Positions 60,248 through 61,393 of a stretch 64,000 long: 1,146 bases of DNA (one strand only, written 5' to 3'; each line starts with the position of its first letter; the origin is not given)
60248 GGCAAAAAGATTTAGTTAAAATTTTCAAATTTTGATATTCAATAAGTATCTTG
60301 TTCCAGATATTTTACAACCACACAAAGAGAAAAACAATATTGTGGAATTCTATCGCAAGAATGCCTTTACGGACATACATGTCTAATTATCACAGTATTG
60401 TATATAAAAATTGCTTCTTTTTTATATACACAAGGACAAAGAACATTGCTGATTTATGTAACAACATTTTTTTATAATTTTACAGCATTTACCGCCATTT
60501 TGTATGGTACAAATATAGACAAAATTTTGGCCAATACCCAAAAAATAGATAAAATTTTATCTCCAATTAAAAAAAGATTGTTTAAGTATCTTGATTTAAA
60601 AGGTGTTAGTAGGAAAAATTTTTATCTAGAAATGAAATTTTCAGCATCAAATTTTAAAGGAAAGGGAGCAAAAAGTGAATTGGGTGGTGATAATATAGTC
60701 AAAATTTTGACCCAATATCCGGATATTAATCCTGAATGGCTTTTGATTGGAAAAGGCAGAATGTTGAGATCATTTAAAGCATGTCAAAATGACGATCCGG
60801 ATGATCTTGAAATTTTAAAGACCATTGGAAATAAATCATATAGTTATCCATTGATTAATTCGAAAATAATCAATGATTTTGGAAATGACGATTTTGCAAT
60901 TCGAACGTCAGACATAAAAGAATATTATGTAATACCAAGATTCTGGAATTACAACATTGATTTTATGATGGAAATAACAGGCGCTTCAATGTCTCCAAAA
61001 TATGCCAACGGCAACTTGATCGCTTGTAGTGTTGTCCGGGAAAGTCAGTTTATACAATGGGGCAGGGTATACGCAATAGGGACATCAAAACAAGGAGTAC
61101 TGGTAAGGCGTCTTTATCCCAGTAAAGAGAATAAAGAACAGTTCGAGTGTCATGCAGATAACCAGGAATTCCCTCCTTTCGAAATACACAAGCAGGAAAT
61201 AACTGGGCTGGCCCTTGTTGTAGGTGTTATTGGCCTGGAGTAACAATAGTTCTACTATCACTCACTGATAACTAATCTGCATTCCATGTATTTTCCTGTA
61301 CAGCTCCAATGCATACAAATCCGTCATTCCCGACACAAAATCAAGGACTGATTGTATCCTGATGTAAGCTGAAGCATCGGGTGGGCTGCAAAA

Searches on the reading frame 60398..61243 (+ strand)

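Call 103: search_protein_families(library=pfam, proteins=[window:60398-61243:+], max_evalue=0.00001)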
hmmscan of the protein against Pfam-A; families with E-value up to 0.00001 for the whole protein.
window:60398-61243:+ (281 aa): 1 family
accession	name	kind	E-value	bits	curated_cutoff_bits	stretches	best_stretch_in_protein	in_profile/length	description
PF00717.28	Peptidase_S24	-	1.5e-09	38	23.3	1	170-273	15-114/116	Peptidase S24-like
